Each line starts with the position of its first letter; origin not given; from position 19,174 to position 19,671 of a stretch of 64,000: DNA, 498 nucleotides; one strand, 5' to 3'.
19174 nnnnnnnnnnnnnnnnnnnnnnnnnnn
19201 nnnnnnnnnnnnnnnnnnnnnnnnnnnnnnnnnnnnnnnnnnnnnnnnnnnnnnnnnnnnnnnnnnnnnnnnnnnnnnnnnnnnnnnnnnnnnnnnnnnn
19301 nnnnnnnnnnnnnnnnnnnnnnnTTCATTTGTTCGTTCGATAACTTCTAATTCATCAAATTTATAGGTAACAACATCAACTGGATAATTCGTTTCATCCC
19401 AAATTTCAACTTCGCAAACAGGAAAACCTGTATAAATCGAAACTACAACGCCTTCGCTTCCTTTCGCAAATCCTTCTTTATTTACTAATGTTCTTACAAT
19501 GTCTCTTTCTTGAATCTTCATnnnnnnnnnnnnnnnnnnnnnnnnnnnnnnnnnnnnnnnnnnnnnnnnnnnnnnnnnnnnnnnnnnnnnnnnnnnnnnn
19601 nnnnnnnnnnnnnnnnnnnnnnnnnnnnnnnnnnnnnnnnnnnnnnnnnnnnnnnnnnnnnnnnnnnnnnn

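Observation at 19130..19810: Array of small DUF4926-like paralogs undergoing decay (two intact, at least two pseudogenised copies)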

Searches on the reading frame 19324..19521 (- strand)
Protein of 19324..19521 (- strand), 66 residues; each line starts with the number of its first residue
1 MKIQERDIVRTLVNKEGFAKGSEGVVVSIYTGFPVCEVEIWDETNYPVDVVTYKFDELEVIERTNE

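Call 5: search_protein_families(library=pfam, proteins=[window:19324-19521:-], max_evalue=1)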
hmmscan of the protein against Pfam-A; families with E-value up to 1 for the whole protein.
seq(66 aa): 1 family
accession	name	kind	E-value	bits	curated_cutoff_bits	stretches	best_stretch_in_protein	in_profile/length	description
PF16277.11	DUF4926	-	0.00088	19.1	29.1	1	7-59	3-56/57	Domain of unknown function (DUF4926)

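Call 9: find_homologous_proteins(query=A2, max_evalue=0.001)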
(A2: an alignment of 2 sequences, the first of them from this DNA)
Query A2 (2 sequences) (66 aa, profile of the alignment): 33 proteins with E <= 0.001 among 38 candidates.
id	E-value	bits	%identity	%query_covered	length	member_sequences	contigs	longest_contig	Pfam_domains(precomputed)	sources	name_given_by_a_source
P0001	1.6e-33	132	41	89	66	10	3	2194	-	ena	-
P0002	2.8e-33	131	98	100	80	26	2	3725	-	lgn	-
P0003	4.8e-30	121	85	100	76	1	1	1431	-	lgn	-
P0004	4.4e-28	115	83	100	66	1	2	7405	-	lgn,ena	-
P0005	4.9e-28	115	85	100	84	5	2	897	-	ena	-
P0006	1.3e-27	113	85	100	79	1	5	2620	-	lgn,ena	-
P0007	2.6e-27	112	82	100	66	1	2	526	-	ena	-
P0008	4.5e-27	112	83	100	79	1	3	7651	-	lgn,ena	-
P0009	8.5e-27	111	38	88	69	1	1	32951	PF16277.12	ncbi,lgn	-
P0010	1.0e-26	110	83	100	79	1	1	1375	-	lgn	-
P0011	2.1e-26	109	83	100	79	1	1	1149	-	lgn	-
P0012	3.2e-26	109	82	100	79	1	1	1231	-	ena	-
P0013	6.6e-26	108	77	100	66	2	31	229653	-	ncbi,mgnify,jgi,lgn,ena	mgnify:CR=1 FL=1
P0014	9.7e-26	107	32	89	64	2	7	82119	-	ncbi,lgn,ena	-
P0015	9.2e-25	104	30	92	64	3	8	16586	-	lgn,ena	-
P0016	1.5e-24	103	80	100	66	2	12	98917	-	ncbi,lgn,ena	-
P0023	5.5e-19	86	64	92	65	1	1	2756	PF16277.12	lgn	-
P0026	3.3e-18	83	65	91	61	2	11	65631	PF16277.12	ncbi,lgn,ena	-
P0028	1.1e-17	81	62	92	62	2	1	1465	PF16277.12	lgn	-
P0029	1.6e-17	81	58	91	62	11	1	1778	PF16277.12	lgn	-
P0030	1.8e-16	78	61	86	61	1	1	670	PF16277.12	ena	-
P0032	2.2e-14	71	56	89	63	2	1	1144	PF16277.12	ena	-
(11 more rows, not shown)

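Call 11: find_encoding_contigs(protein=P0013, flank=6000, max_places=5)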
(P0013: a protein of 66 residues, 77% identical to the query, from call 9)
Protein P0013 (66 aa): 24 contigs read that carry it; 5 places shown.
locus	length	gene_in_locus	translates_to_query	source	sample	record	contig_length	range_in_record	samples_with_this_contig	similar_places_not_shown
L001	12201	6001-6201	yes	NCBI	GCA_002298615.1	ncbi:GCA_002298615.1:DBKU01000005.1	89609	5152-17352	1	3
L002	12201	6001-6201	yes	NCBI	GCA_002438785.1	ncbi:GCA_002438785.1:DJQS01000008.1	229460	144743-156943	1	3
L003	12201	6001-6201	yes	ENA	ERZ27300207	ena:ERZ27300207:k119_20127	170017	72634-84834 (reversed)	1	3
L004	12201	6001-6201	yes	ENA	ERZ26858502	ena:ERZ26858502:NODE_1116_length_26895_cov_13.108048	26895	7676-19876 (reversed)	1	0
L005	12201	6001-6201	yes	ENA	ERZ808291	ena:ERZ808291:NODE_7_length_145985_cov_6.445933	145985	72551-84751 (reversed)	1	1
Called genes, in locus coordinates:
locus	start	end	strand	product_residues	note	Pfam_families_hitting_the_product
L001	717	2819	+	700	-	-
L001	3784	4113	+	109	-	PF12844:HTH_19 (weak), PF01381:HTH_3, PF13443:HTH_26, PF13560:HTH_31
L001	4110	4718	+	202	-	PF06114:Peptidase_M78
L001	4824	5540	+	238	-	PF14386:DUF4417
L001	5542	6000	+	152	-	PF21814:DUF6883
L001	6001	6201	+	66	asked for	-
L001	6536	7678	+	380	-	PF04616:Glyco_hydro_43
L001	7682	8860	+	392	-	PF04616:Glyco_hydro_43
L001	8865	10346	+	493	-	-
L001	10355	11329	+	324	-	PF00528:BPD_transp_1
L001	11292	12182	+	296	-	PF00528:BPD_transp_1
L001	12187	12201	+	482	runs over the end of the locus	PF00005:ABC_tran, PF17912:OB_MalK (faint)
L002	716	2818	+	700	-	-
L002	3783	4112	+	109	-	PF12844:HTH_19 (weak), PF01381:HTH_3, PF13443:HTH_26, PF13560:HTH_31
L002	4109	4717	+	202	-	PF06114:Peptidase_M78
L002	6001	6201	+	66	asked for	-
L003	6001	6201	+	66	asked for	-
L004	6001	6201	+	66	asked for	-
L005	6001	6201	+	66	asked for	-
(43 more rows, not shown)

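Call 12: find_encoding_contigs(protein=P0016, flank=6000, max_places=4)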
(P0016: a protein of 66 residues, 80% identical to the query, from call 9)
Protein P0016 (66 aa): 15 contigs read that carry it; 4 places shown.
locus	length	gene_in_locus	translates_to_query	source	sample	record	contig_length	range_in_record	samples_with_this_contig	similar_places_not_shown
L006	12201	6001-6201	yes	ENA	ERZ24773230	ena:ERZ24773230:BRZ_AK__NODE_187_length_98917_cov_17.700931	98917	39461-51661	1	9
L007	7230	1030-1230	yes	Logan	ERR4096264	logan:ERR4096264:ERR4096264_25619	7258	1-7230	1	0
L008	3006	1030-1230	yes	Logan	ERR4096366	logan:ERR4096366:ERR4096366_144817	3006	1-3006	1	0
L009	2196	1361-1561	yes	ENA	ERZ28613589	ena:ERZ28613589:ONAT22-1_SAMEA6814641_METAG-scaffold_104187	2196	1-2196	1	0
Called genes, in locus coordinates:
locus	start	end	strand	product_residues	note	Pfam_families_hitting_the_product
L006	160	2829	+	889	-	-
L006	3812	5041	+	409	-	-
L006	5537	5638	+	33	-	-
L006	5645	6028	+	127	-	PF21814:DUF6883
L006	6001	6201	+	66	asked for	-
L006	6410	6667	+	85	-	PF04221:RelB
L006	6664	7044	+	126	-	PF02661:Fic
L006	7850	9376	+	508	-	PF00070:Pyr_redox (faint), PF00890:FAD_binding_2 (weak), PF01134:GIDA (faint), PF01266:DAO (faint), PF01593:Amino_oxidase (faint), PF01946:Thi4 (weak), PF12831:FAD_oxidored, PF13450:NAD_binding_8, +2 more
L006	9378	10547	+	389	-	PF00970:FAD_binding_6, PF00175:NAD_binding_1, PF08030:NAD_binding_6 (weak), PF00111:Fer2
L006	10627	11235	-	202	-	PF02659:Mntp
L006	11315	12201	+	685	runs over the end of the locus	PF00724:Oxidored_FMN, PF01266:DAO (faint), PF12831:FAD_oxidored (faint), PF07992:Pyr_redox_2 (weak), PF13450:NAD_binding_8 (weak), PF13738:Pyr_redox_3, PF07992:Pyr_redox_2, PF00070:Pyr_redox, +3 more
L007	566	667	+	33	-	-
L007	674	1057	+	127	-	PF21814:DUF6883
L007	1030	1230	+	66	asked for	-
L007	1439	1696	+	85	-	PF04221:RelB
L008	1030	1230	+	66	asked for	-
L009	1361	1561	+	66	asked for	-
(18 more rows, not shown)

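Call 13: find_encoding_contigs(protein=P0014, flank=6000, max_places=4)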
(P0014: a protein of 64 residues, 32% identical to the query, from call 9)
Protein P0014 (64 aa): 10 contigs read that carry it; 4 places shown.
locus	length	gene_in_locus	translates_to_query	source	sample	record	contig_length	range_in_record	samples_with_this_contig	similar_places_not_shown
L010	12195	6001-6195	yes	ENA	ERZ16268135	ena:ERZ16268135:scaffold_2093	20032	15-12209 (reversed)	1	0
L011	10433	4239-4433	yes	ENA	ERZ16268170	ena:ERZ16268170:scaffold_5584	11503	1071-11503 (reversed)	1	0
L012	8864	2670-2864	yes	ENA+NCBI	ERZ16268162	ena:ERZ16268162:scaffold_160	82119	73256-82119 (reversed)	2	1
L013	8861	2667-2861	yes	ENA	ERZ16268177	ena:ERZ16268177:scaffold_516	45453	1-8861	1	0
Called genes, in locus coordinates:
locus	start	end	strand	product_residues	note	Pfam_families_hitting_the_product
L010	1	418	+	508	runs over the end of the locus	-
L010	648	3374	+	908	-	-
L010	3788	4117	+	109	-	PF12844:HTH_19 (weak), PF01381:HTH_3, PF13443:HTH_26 (weak), PF13560:HTH_31 (weak)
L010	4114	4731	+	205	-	PF06114:Peptidase_M78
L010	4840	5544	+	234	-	PF14386:DUF4417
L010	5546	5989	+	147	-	PF21814:DUF6883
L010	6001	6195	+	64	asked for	-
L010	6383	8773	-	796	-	-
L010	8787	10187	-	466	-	-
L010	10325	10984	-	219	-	PF04402:SIMPL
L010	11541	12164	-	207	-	PF00132:Hexapep, PF14602:Hexapep_2 (weak)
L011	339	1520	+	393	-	PF01548:DEDD_Tnp_IS110, PF02371:Transposase_20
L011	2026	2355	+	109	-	PF12844:HTH_19 (weak), PF01381:HTH_3, PF13443:HTH_26 (weak), PF13560:HTH_31 (weak)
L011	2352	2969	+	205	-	PF06114:Peptidase_M78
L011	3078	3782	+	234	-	PF14386:DUF4417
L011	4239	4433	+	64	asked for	-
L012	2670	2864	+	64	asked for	-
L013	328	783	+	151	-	PF12844:HTH_19 (weak), PF13443:HTH_26 (weak), PF01381:HTH_3, PF13560:HTH_31 (weak)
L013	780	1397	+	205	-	PF06114:Peptidase_M78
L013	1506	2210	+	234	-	PF14386:DUF4417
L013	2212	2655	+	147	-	PF21814:DUF6883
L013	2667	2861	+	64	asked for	-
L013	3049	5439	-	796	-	-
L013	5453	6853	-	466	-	-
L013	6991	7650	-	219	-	PF04402:SIMPL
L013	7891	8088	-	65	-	-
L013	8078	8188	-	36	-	-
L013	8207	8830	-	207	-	PF00132:Hexapep, PF14602:Hexapep_2 (weak)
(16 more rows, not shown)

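Call 14: find_encoding_contigs(protein=P0002, flank=6000, max_places=4)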
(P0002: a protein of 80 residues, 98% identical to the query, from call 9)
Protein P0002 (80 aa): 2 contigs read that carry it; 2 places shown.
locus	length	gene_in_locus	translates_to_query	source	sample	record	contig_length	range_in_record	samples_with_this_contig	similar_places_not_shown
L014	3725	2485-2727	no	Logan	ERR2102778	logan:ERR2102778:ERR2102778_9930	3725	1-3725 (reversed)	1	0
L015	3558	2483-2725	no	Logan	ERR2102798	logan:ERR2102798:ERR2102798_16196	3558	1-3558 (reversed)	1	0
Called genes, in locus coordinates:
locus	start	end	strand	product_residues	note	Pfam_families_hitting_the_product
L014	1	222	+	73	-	?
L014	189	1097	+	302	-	PF01061:ABC2_membrane, PF12698:ABC2_membrane_3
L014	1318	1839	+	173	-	PF14512:TM1586_NiRdase (faint), PF00881:Nitroreductase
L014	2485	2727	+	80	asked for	-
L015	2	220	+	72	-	?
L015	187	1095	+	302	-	PF01061:ABC2_membrane, PF12698:ABC2_membrane_3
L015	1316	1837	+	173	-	PF14512:TM1586_NiRdase (faint), PF00881:Nitroreductase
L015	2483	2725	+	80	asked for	-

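Call 26: find_related_loci(query=A3, collection=genome_contigs, flank=8000)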
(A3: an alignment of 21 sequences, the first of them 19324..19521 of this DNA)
Query A3 (66 aa) in genome_contigs; peptide patterns used: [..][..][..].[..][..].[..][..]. (x = any residue, [..] = any of these).
29 stretches matched a pattern; 18 encode a relative of the query (tblastn E <= 1e-3); 18 distinct loci.
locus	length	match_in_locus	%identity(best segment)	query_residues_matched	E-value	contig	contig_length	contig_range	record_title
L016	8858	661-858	89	1-66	1e-37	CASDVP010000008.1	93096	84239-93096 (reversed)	uncultured Firmicutes bacterium isolate O52_L3_315315_idba_bin.97 genome assembly, contig: O52_L3_315315_idba_bin.97.fa_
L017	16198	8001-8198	80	1-66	1e-32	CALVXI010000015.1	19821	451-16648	MAG: uncultured Bacilli bacterium isolate BRZ_E__bin40 genome assembly, contig: BRZ_E__NODE_5997_length_19821_cov_34.228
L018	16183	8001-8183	77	6-66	7e-30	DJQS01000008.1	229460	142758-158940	MAG TPA_asm: Bacillales bacterium UBA6380 UBA6380_contig_221, whole genome shotgun sequence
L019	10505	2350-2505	81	1-52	3e-25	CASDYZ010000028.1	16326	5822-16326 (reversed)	uncultured bacterium isolate CO.B40.metabat-bins.178 genome assembly, contig: CO.B40.metabat-bins.178.fa_k141_2670185, w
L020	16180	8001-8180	67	4-63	2e-23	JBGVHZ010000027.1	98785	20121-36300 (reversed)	MAG: Faecousia sp. isolate fecal_MAG_331 fecal_MAG_331_contig_0027, whole genome shotgun sequence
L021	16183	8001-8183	66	3-63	3e-23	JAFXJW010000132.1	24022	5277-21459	MAG: Clostridia bacterium isolate RGIG6481 Sheep_Rectum.Co__c2689023, whole genome shotgun sequence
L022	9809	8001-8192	66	3-66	1e-22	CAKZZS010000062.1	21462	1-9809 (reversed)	MAG TPA_asm: uncultured Clostridia bacterium isolate ERR1278105_bin.56_CONCOCT_v1.1_MAG genome assembly, contig: ERZ8424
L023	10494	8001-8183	62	3-63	6e-22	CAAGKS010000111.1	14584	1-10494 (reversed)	MAG TPA_asm: Clostridia bacterium, isolate HGM12713, WGS project CAAGKS010000000 data, contig: SRS476346_33_k119_391054,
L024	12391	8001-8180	65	3-62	2e-19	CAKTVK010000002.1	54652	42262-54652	MAG: uncultured Eggerthellaceae bacterium isolate REFINED_METABAT215_TOP10_CONTIGS_1500_ASSEMBLY_K77_MERGED__Hadza_MoBio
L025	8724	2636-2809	59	7-64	2e-19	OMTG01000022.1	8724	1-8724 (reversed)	uncultured actinobacterium isolate hRUG864 genome assembly, contig: NODE_12259_length_8724_cov_39.8702, whole genome sho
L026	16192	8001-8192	58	3-66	7e-19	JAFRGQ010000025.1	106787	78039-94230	MAG: Lachnospiraceae bacterium isolate RGIG2452 Goat_Ileum.Co__c290703, whole genome shotgun sequence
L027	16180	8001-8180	57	3-62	3e-18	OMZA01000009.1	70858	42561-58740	uncultured Clostridiales bacterium isolate RUG091 genome assembly, contig: scaffold_43, whole genome shotgun sequence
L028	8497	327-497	61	3-59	3e-18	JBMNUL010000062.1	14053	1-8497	MAG: Coriobacteriales bacterium isolate SBF912SR2HQ0078 scaffold_18998_c1, whole genome shotgun sequence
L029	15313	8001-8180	57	3-62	3e-17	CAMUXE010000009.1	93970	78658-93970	MAG TPA_asm: uncultured Lachnospiraceae bacterium isolate SRR11861928_bin.43_metaWRAP_v1.3_MAG genome assembly, contig:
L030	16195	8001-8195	37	2-66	2e-10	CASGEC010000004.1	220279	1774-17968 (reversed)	uncultured Firmicutes bacterium isolate SI.A73.metabat-bins.5 genome assembly, contig: SI.A73.metabat-bins.5.fa_k141_191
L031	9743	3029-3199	39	2-58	2e-9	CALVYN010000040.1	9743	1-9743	MAG: uncultured Bacilli bacterium isolate BRZ_QA__bin53 genome assembly, contig: BRZ_QA__NODE_7699_length_9743_cov_5.704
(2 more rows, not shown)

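Call 33: predict_structure(alignment_id=A3)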
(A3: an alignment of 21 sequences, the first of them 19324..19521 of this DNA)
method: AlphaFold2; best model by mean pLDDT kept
length: 66 residues; sequences in the alignment: 21
mean_pLDDT: 93.2   pTM: 0.79
mean pLDDT of the five models: 93.2, 92.9, 92.7, 91.2, 91.2
residues with pLDDT >= 90: 56; 70-90: 7; 50-70: 3; < 50: 0
segments of 3 or more residues with pLDDT < 50: none
pLDDT, mean of each block of 10 residues (from residue 1): 91 96 96 95 93 97 78
secondary structure, 60 per line:
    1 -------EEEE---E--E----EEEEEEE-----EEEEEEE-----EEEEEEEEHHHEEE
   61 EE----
elements in order: E8-11 E23-29 E35-41 E47-54 E58-62

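Call 35: search_protein_representatives(alignment_id=A3)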
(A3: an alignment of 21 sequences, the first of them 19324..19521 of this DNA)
Query: 21 sequences, 65 profile positions. Proteins with E-value up to 0.001 (for the whole library): 289; up to 1e-10: 37; up to 1e-30: 0. The best 150 are listed.
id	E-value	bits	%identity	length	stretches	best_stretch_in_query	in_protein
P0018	8.2e-26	105.5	-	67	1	1-63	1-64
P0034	7.9e-24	99.1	-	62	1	2-62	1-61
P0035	2.0e-23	97.8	-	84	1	2-61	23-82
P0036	5.2e-23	96.5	-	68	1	2-62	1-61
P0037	9.6e-22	92.4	-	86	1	9-62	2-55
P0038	8.7e-21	89.4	-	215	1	3-63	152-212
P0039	7.1e-20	86.4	-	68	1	2-64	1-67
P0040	7.7e-20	86.3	-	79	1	2-61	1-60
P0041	1.3e-19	85.6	-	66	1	1-62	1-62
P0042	4.0e-19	84.0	-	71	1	2-49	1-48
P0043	8.3e-18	79.8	-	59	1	2-59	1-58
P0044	1.5e-16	75.8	-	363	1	2-63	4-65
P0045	3.3e-16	74.7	-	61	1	2-62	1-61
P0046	1.1e-15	73.0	-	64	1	1-63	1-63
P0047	1.1e-15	73.0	-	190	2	6-63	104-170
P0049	1.6e-15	72.5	-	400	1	5-61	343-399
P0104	2.5e-07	46.3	-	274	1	2-62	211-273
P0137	3.1e-06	42.8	-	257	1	6-61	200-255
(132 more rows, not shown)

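Call 36: fold_search(model_id=the predicted structure, library=pdb)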
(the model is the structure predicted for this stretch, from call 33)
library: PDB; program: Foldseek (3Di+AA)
matches with E <= 10: 805; with E <= 0.001: 0
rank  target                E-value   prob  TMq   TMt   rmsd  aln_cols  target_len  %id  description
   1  1m1g_B                2.5e-03  1.00  0.71  0.21   2.6        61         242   23  Crystal Structure of Aquifex aeolicus N-utilization substance G (NusG), Space Group P2(1) (released 2003-02-04)
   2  1m1g_A                7.8e-03  1.00  0.68  0.21   2.5        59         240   24  Crystal Structure of Aquifex aeolicus N-utilization substance G (NusG), Space Group P2(1) (released 2003-02-04)
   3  5fhd_A                9.3e-03  1.00  0.59  0.10   2.3        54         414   18  Structure of Bacteroides sp Pif1 complexed with tailed dsDNA resulting in ssDNA bound complex (released 2016-03-30)
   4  6l3g_B                9.3e-03  1.00  0.58  0.10   2.3        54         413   18  Structural Basis for DNA Unwinding at Forked dsDNA by two coordinating Pif1 helicases (released 2019-12-11)
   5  2jng_MODEL_1_A        1.2e-02  1.00  0.72  0.63   2.5        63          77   24  Solution structure of the CUL7-CPH domain from Homo Sapiens; Northeast Structural Genomics Consortium target H (released 2007-02-27)
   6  4zn3_A                1.3e-02  1.00  0.78  0.37   2.5        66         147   14  Crystal Structure of MjSpt4:Spt5 complex conformation B (released 2016-03-16)
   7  5fhg_B                1.3e-02  1.00  0.59  0.14   2.2        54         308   18  Structure of unliganded Pif1 from Bacteroides sp (released 2016-03-30)
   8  3fc3_B                1.5e-02  1.00  0.72  0.27   2.1        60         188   20  Crystal structure of the beta-beta-alpha-Me type II restriction endonuclease Hpy99I (released 2009-03-31)
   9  5fhf                  1.6e-02  1.00  0.59  0.10   2.2        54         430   18  Crystal structure of Bacteroides sp Pif1 in complex with ADP-AlF4 (released 2016-03-30)
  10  6l3g_A                1.7e-02  1.00  0.58  0.10   2.3        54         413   18  Structural Basis for DNA Unwinding at Forked dsDNA by two coordinating Pif1 helicases (released 2019-12-11)
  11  5ftc                  1.7e-02  1.00  0.58  0.10   2.2        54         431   18  Crystal structure of Pif1 helicase from Bacteroides in complex with ADP (released 2016-02-03)
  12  6f55_MODEL_1_A        1.8e-02  0.99  0.54  0.54   6.2        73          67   20  Complex structure of PACSIN SH3 domain and TRPV4 proline rich region (released 2018-10-03)
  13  3fc3_A                1.9e-02  1.00  0.73  0.27   2.0        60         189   20  Crystal structure of the beta-beta-alpha-Me type II restriction endonuclease Hpy99I (released 2009-03-31)
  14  5ftb                  1.9e-02  1.00  0.58  0.10   2.3        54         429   18  Crystal structure of Pif1 helicase from Bacteroides in complex with AMPPNP (released 2016-02-03)
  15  9t4r_t                1.9e-02  1.00  0.63  0.47   8.9        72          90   19  Staphylococcus aureus 70S initiation complex with a natural mRNA (released 2026-02-25)
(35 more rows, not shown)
